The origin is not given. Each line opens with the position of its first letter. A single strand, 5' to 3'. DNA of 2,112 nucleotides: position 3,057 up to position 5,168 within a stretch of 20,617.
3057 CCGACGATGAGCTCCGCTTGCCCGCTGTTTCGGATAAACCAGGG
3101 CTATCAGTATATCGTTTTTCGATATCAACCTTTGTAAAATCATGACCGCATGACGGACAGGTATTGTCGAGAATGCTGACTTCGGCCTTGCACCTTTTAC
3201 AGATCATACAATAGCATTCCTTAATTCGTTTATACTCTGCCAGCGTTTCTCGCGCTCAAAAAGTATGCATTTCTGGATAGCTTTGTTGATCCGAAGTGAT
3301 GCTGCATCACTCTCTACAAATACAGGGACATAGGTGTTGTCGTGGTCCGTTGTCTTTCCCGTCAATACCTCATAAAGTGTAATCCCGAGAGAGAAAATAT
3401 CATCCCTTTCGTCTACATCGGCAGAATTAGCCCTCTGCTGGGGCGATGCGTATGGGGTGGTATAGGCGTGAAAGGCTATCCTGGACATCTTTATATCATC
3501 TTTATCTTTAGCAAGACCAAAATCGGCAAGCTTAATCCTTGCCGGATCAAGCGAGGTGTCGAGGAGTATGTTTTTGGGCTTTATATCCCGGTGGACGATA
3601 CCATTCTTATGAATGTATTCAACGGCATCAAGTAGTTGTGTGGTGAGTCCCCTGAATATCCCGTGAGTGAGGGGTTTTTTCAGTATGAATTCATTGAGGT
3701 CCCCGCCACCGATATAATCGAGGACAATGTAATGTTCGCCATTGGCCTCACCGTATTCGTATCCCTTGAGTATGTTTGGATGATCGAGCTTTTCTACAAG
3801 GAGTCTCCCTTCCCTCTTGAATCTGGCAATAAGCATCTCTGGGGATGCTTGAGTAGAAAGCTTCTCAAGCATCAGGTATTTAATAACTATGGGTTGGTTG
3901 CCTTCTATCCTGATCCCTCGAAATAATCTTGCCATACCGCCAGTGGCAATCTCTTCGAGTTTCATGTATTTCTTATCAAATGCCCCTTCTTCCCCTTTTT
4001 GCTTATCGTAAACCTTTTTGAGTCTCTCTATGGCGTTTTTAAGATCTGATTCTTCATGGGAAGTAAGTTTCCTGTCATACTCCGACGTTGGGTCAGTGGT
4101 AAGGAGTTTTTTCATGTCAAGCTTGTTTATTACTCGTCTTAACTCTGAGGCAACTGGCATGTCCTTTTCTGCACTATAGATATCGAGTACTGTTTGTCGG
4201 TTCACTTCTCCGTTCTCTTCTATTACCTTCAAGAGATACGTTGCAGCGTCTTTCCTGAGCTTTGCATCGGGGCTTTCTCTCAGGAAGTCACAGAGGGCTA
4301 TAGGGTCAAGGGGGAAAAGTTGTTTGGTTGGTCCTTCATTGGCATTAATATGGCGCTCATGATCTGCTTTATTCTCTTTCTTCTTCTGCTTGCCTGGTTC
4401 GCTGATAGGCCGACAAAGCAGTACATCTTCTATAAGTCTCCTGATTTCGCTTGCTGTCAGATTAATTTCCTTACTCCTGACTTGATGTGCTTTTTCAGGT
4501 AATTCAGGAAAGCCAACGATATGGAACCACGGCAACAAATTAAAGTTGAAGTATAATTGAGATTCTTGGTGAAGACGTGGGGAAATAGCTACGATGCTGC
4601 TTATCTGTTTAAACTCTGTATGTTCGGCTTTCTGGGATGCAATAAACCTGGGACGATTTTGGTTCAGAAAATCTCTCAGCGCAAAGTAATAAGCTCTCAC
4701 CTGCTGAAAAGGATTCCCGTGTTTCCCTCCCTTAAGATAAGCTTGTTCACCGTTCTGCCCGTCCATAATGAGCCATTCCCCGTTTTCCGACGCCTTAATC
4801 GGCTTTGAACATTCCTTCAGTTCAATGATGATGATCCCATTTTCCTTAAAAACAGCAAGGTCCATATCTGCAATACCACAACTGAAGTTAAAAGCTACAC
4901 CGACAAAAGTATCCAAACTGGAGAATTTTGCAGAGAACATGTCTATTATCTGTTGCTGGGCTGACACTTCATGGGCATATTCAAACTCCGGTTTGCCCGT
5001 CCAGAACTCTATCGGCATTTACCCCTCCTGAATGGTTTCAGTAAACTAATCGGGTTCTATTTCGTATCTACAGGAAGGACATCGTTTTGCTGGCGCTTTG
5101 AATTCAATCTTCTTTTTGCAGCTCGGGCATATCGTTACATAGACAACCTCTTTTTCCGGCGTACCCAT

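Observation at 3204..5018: NERD nuclease-like domain fused to a Hanks-type Ser/Thr kinase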

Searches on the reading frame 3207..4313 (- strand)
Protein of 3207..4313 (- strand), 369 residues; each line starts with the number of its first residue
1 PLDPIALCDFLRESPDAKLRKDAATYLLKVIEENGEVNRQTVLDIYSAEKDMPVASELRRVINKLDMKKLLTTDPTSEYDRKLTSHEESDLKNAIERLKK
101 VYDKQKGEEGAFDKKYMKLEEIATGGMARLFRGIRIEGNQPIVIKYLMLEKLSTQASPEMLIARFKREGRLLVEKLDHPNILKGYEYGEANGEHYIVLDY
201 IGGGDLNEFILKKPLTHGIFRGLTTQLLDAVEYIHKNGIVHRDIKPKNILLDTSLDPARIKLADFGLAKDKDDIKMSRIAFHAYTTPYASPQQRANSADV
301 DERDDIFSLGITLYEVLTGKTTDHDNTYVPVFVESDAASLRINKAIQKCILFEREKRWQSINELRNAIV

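Call 60: find_related_loci(query=A5, collection=genome_contigs, flank=10000)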
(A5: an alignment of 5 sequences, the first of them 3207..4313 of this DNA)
Query A5 (369 aa) in genome_contigs; peptide patterns used: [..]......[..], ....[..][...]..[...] (x = any residue, [..] = any of these).
285 stretches matched a pattern; 20 encode a relative of the query (tblastn E <= 1e-3); 20 distinct loci.
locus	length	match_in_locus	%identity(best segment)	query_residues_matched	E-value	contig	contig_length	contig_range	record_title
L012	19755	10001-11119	50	3-366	3e-118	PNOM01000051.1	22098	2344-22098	MAG: Syntrophus sp. (in: bacteria) isolate SW.010 SW_1001344_22098, whole genome shotgun sequence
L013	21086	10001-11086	47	4-368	1e-102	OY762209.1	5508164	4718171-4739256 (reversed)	MAG: Syntrophorhabdaceae bacterium isolate b67c53bf-795e-48b1-b0c8-2f1cb1e3683a genome assembly, chromosome: 1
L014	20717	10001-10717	34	116-354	6e-31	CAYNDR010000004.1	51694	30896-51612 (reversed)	MAG TPA_asm: uncultured Planctomycetales bacterium isolate binchicken_co232_9 genome assembly, contig: NODE_1004_length_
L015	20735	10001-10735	31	108-366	2e-30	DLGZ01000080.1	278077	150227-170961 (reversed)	MAG TPA_asm: Verrucomicrobiaceae bacterium UBA7681 UBA7681_contig_750, whole genome shotgun sequence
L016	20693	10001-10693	31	122-366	3e-30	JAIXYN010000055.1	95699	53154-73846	MAG: Verrucomicrobiaceae bacterium isolate D8_MAG_00016 pond_D8_MAG_00016_000000000006, whole genome shotgun sequence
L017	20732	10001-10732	30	108-365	2e-29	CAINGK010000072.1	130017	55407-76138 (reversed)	MAG: uncultured Verrucomicrobia bacterium isolate AM-lipid-02-D2_bin-0333 genome assembly, contig: bin-0333:072/237, who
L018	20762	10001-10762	28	115-363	5e-27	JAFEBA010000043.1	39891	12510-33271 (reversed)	Bacterium isolate SZAS-1 EREM-KAN-1__43__length-39891, whole genome shotgun sequence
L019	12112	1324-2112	34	61-318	4e-33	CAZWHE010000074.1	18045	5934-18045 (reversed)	MAG TPA_asm: uncultured Phycisphaerales bacterium isolate binchicken_co65_83 genome assembly, contig: NODE_12723_length_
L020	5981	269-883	34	121-332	6e-26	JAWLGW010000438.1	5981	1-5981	MAG: Planctomycetota bacterium isolate 30dZY2.bin.140 NODE_16200_length_5981_cov_3.139918, whole genome shotgun sequence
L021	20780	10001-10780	29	69-320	3e-25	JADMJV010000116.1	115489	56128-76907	MAG: bacterium isolate MAG_50 NODE_265_length_115489_cov_6.083953, whole genome shotgun sequence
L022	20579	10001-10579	36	121-320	2e-23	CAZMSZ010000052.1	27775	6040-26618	MAG TPA_asm: uncultured Planctomycetota bacterium isolate SRP263527_co1_244 genome assembly, contig: NODE_1333_length_27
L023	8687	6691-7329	31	112-319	2e-21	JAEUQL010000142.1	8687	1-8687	MAG: Blastocatellia bacterium isolate new MAG-250 NODE_142_length_8687_cov_3.188850, whole genome shotgun sequence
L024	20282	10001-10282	44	220-318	3e-19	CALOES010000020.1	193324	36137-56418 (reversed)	MAG: uncultured Planctomycetaceae bacterium isolate LOGT_bin.0190 genome assembly, contig: contig_23952, whole genome sh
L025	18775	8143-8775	29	114-318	2e-17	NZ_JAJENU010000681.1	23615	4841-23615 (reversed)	Lyngbya sp. CCY1209 NODE_6017_length_23615_cov_53.9781, whole genome shotgun sequence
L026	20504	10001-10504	32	173-335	5e-14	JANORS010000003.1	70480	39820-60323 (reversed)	MAG: Acidobacteriota bacterium isolate VAR_4_metabat_151 VAR_4_k141_2253700, whole genome shotgun sequence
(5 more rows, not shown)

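Call 77: find_related_loci(query=A5, collection=metagenome_contigs, flank=7000)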
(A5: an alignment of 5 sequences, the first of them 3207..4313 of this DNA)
Query A5 (369 aa) in metagenome_contigs; peptide patterns used: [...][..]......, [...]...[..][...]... (x = any residue, [..] = any of these).
600 stretches matched a pattern (row limit reached: there are more); 18 encode a relative of the query (tblastn E <= 1e-3); 18 distinct loci.
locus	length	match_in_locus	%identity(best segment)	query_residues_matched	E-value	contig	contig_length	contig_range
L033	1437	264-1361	48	3-368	1e-119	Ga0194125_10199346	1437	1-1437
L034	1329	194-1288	47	3-368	2e-116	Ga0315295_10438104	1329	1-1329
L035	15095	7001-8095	48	3-368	5e-105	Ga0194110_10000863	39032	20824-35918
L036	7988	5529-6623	45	3-368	2e-99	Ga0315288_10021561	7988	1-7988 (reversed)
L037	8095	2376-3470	45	3-368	2e-99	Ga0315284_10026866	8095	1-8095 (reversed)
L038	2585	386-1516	42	4-368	2e-91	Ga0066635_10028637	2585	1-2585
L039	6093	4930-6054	43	7-368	3e-88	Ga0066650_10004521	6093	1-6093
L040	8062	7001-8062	42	6-361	2e-80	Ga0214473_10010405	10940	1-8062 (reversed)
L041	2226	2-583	51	175-368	1e-58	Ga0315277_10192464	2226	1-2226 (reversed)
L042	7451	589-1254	32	109-332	4e-34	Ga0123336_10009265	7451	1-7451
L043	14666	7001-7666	32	115-328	1e-26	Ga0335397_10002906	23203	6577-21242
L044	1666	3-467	44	228-368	4e-24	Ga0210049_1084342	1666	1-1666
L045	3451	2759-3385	32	116-320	3e-23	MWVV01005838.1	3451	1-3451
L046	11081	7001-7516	31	142-319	2e-21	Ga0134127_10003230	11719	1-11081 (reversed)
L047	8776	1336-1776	33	173-320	9e-20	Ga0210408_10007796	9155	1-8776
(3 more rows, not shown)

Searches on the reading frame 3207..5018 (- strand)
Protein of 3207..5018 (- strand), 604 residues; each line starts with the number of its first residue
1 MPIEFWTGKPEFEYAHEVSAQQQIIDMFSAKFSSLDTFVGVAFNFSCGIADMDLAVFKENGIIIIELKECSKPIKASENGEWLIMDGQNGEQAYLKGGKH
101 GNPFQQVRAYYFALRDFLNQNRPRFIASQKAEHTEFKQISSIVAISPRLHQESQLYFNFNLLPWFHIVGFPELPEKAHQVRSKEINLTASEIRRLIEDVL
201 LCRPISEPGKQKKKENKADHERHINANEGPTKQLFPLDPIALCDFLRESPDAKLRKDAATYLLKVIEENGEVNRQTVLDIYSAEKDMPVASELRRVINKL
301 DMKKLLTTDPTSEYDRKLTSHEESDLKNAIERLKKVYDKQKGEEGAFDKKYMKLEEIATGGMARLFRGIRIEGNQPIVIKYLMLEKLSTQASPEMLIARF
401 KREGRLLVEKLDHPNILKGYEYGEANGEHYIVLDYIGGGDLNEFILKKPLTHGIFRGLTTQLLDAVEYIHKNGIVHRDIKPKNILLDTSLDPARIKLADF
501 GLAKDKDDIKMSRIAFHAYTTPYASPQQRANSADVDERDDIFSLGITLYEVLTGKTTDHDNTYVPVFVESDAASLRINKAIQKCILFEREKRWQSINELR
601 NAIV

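Call 6: search_protein_families(library=pfam, proteins=[window:3207-5018:-], max_evalue=0.01)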
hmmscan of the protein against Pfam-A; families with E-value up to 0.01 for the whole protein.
window:3207-5018:- (604 aa): 5 families
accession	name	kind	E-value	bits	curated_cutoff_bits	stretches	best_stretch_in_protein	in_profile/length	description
PF00069.31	Pkinase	-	5.2e-38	131.4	31.7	1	351-559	1-198/263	Protein kinase domain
PF07714.23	PK_Tyr_Ser-Thr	-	3.5e-25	89.2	23.1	1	355-556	5-203/258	Protein tyrosine and serine/threonine kinase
PF08378.17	NERD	-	3.9e-06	27.8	22.1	1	48-123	35-100/111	Nuclease-related domain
PF14531.12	Kinase-like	-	0.00036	20.3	25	1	456-551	148-244/289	Kinase-like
PF06293.20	Kdo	-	0.0083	16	21.3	0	464-506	129-172/207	Lipopolysaccharide kinase (Kdo/WaaP) family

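Call 9: search_protein_families(library=ncbifam, proteins=[window:3207-5018:-], max_evalue=0.01)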
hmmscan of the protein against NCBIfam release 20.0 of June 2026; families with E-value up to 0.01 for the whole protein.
window:3207-5018:- (604 aa): 18 families
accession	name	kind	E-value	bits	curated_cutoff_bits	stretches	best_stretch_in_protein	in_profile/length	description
NF033483.0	PknB_PASTA_kin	equivalog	1e-43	150.2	450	1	347-556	5-206/563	Stk1 family PASTA domain-containing Ser/Thr kinase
NF047741.1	antiphage_MADS6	equivalog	4.1e-32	111.5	460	2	460-603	306-457/612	methylation-associated defense system protein kinase MAD6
NF052427.1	StpK7MSMEG_1200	equivalog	3.1e-23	82.1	900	1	351-556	9-207/601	serine/threonine protein kinase StpK7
TIGR03903.1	TOMM_kin_cyc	equivalog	4.3e-23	81.2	705.75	1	376-556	5-187/1267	TOMM system kinase/cyclase fusion protein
NF038150.1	lanthi_synth_IV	equivalog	3.5e-19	68.6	650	1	342-558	182-396/851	class IV lanthionine synthetase LanL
NF033442.0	BREX_PglW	equivalog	5.3e-18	64.2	990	1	398-568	553-721/1391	BREX system serine/threonine kinase PglW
NF043056.1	T4SS_LegK1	equivalog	9.2e-14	50.9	550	1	458-551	193-283/516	Dot/Icm T4SS effector kinase LegK1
NF053615.1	SerThrKinAfsKStmc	equivalog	1.5e-12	47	1300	1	440-561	98-216/809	protein serine/threonine kinase AfsK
NF038151.1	lanthi_synth_III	equivalog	9.9e-12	44.1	575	1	397-549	267-420/833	class III lanthionine synthetase LanKC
NF009651.0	PRK13184.1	equivalog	4.5e-10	38.1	839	1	353-553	6-226/932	serine/threonine-protein kinase PknD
TIGR03724.2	arch_bud32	equivalog_domain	4.9e-08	32.7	125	1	425-512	64-140/193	KEOPS complex kinase/ATPase Bud32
NF058632.1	SerThrKinPrkT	equivalog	7.6e-08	31.7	280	1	429-503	95-165/322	serine/threonine protein kinase PrkT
NF011460.0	PRK14879.1-1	equivalog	1.7e-06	27.4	199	1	428-558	85-205/232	Kae1-associated kinase Bud32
NF011463.0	PRK14879.1-4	equivalog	2.1e-06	27.3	188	1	378-525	42-182/237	Kae1-associated kinase Bud32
NF011462.0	PRK14879.1-3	equivalog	4.8e-06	26.5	174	1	444-525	73-150/192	Kae1-associated kinase Bud32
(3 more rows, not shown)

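Call 10: search_protein_families(library=padloc, proteins=[window:3207-5018:-], max_evalue=0.01)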
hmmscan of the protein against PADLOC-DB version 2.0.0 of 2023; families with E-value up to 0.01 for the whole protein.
window:3207-5018:- (604 aa): 39 families (the best 25 are shown)
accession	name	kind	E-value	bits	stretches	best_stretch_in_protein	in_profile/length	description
PDLC04138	mad6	-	4.9e-51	172.4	1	316-556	14-254/659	mads_6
PDLC04042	PD-T4-6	-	1.4e-45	154.2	1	348-603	8-269/292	-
PDLC04053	PD-T4-6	-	4.5e-45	152.4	1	348-602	8-267/311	-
PDLC04054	PD-T4-6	-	2.6e-44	150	1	351-560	12-215/347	-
PDLC04060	PD-T4-6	-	5.9e-44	148.8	1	347-602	6-265/486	-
PDLC04047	PD-T4-6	-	7.1e-41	138.3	1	346-569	7-223/327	-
PDLC04057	PD-T4-6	-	5.9e-39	132.3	1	349-600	8-264/443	-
PDLC04043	PD-T4-6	-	1.3e-36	124.7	1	350-557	16-216/452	-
PDLC04048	PD-T4-6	-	2.4e-36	123.8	1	347-559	8-213/354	-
PDLC04061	PD-T4-6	-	1.1e-35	122.1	1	348-556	15-221/510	-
PDLC04039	PD-T4-6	-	2.9e-34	116.8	1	346-556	11-213/458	-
PDLC04064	PD-T4-6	-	3.8e-34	116.3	1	351-559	22-221/369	-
PDLC04050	PD-T4-6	-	1.1e-33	114.8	1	345-556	59-264/480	-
PDLC04055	PD-T4-6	-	1.1e-33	114.7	1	340-556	61-272/496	-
PDLC04041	PD-T4-6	-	1.3e-32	111.6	1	344-555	23-231/443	-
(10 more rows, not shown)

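Call 11: search_solved_structures(query=window:3207-5018:-, max_evalue=1)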
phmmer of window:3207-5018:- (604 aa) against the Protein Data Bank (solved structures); distinct sequences matched with E-value up to 1: 2785 (the best 60 are shown).
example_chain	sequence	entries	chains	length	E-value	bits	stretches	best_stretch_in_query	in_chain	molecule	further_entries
9ruk_A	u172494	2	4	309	8.9e-28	100.3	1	347-559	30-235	Serine/threonine-protein kinase StkP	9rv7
9ru3_A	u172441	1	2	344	1.3e-27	99.8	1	347-559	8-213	Serine/threonine-protein kinase StkP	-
9ruj_A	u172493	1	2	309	2.2e-27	99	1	347-559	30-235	Serine/threonine-protein kinase StkP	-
9ymt_A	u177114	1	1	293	7.6e-27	97.2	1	348-569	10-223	Serine/Threonine Kinase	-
4eqm_A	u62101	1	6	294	7.6e-27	97.2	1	348-569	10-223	Protein kinase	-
7ujr_A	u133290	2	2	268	1.3e-24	89.8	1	347-557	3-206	Calcium/calmodulin-dependent protein kinase type II subunit alpha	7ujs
2vz6_A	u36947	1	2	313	2e-24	89.2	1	346-557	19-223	CALCIUM CALMODULIN DEPENDENT PROTEIN KINASE TYPE II ALPHA CHAIN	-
7b55_B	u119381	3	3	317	2.1e-24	89.2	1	347-557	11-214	Calcium/calmodulin-dependent protein kinase type II subunit alpha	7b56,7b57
4ysj_A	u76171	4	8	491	2.4e-24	89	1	375-554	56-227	Calmodulin-like domain protein kinase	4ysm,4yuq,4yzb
6w4o_A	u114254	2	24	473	5.5e-24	87.8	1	347-556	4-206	Calcium/calmodulin-dependent protein kinase type II subunit alpha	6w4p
6vzk_A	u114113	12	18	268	6.7e-24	87.5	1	347-557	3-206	Calcium/calmodulin-dependent protein kinase type II subunit alpha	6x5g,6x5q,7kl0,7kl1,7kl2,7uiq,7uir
4ieb_A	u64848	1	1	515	6.7e-24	87.5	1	394-555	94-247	Calmodulin-domain protein kinase 1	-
3f69_A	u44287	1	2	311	8e-24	87.2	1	351-557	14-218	Serine/threonine-protein kinase pknB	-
4m97_A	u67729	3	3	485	1.4e-23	86.4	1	393-555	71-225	Calmodulin-like domain protein kinase isoenzyme gamma, related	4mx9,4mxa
3ma6_A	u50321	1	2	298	1.6e-23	86.3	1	391-555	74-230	Calmodulin-domain protein kinase 1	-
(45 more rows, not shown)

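Call 21: find_encoding_contigs(protein=window:3207-5018:-, flank=10000, max_places=6)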
Protein window:3207-5018:- (604 aa): no gene with exactly this product is on record in the collection.

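Call 44: predict_structure(alignment_id=A2)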
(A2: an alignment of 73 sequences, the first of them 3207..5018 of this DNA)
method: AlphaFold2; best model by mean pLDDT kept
length: 604 residues; sequences in the alignment: 73
mean_pLDDT: 88.3   pTM: 0.55
mean pLDDT of the five models: 88.3, 88.3, 86.5, 85.7, 83.6
residues with pLDDT >= 90: 405; 70-90: 132; 50-70: 35; < 50: 32
segments of 3 or more residues with pLDDT < 50: 211-231, 308-318
pLDDT, mean of each block of 10 residues (from residue 1): 91 89 97 97 94 97 98 96 84 89 96 97 98 97 98 98 98 98 97 98 81 43 36 76 96 95 90 96 96 92 62 47 77 87 89 81 88 89 72 84 96 97 91 94 87 92 98 95 93 94 89 64 89 92 96 79 86 93 96 96 88
secondary structure, 60 per line:
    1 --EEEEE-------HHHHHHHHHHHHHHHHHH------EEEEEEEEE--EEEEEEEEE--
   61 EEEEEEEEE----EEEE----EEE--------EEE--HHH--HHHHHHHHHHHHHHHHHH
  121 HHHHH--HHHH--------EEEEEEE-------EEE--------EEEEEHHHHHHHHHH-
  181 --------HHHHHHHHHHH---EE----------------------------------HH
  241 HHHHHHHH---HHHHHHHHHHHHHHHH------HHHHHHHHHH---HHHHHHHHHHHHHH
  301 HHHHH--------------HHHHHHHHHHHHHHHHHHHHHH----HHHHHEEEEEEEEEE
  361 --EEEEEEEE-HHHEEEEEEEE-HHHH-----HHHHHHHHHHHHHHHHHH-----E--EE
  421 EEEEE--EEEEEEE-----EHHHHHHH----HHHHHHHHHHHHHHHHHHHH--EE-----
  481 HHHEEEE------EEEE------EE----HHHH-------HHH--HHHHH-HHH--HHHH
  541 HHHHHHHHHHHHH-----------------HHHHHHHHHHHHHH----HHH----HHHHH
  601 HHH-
elements in order: E3-7 H15-32 E39-47 E50-58 E61-69 E74-77 E82-84 E93-95 H103-125 H128-131 E140-146 E154-156 E165-169 H170-179 H189-199 H239-248 H252-267 H274-283 H287-305 H320-341 H346-350 E351-360 E363-370 E375-382 H384-387 H393-410 E419-425 E428-434 H441-447 H452-471 E484-487 E494-497 H510-513 H526-530 H537-553 H571-584 H596-603

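Call 84: fold_search(model_id=the predicted structure, library=pdb)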
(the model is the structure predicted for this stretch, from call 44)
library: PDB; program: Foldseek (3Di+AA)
matches with E <= 10: 2000; with E <= 0.001: 2000
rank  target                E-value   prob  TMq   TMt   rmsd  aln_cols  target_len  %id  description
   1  7uis_A                1.8e-17  1.00  0.36  0.76   4.0       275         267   28  Cocrystal structure of human CaMKII-alpha (CAMK2A)kinase domain and GluN2B(S1303D) (released 2022-04-06)
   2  5dh3_A                9.6e-17  1.00  0.33  0.66   4.5       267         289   25  Crystal structure of MST2 in complex with XMU-MP-1 (released 2016-08-31)
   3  2wel_A                1.0e-16  1.00  0.36  0.67   3.7       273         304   29  Crystal structure of SU6656-bound calcium/calmodulin-dependent protein kinase II delta in complex with calmodulin (released 2009-04-14)
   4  5vlo_B                1.2e-16  1.00  0.36  0.71   3.8       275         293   29  The structure of human CamKII with bound inhibitor (released 2017-08-23)
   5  6vzk                  1.2e-16  1.00  0.35  0.76   4.0       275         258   25  Crystal structure of human CaMKII-alpha (CAMK2A)kinase domain (released 2020-04-22)
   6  6fd3                  1.6e-16  1.00  0.36  0.69   7.2       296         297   23  Thiophosphorylated PAK3 kinase domain (released 2018-01-03)
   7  4eqm_A                1.8e-16  1.00  0.34  0.72   4.0       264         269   28  Structural analysis of Staphylococcus aureus serine/threonine kinase PknB (released 2012-06-27)
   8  3kk8                  1.8e-16  1.00  0.36  0.72   4.0       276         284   27  CaMKII Substrate Complex A (released 2010-02-09)
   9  7b56_B                2.1e-16  1.00  0.36  0.69   3.9       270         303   27  Crystal structure of CaMKII-actinin complex bound to AMPPNP (released 2022-06-22)
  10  4wno                  2.1e-16  1.00  0.35  0.74   3.8       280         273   23  Structure of ULK1 bound to an inhibitor (released 2015-01-14)
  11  9blh_A                2.2e-16  1.00  0.33  0.64   6.7       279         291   26  Crystal structure of calcium/calmodulin-dependent protein kinase type II subunit delta complexed with ribociclib (released 2025-05-07)
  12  1o6y                  2.5e-16  1.00  0.33  0.75   6.1       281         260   26  Catalytic domain of PknB kinase from Mycobacterium tuberculosis (released 2003-01-30)
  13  3a7i                  2.9e-16  1.00  0.37  0.73   3.3       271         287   25  Human MST3 kinase in complex with adenine (released 2010-02-02)
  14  6bab_D                2.9e-16  1.00  0.34  0.67   6.4       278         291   27  The structure of human CamKII with bound inhibitor (released 2017-11-29)
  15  6ayw_A                2.9e-16  1.00  0.35  0.69   4.1       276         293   28  The structure of human CamKII with bound inhibitor (released 2017-11-15)
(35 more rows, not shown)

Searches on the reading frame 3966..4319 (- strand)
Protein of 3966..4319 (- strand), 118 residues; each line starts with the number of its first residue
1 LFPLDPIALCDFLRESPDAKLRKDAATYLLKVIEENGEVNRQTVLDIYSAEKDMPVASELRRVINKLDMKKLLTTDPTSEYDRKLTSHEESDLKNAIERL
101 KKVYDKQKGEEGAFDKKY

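Call 63: search_protein_families(library=pfam, proteins=[window:3966-4319:-], max_evalue=10)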
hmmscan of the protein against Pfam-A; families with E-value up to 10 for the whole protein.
seq(118 aa): 4 families
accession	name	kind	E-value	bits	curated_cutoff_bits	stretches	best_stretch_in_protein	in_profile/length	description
PF09058.15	L27_1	-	0.0015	18.7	29.7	1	80-104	12-36/59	L27_1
PF12213.14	Dpoe2NT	-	0.035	14.9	24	1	21-46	20-45/73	DNA polymerases epsilon N terminal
PF01099.22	Uteroglobin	-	0.049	14.5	24.8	1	68-110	30-72/90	Uteroglobin family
PF14695.11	LINES_C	-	1.2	9.1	27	0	92-102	7-17/37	Lines C-terminus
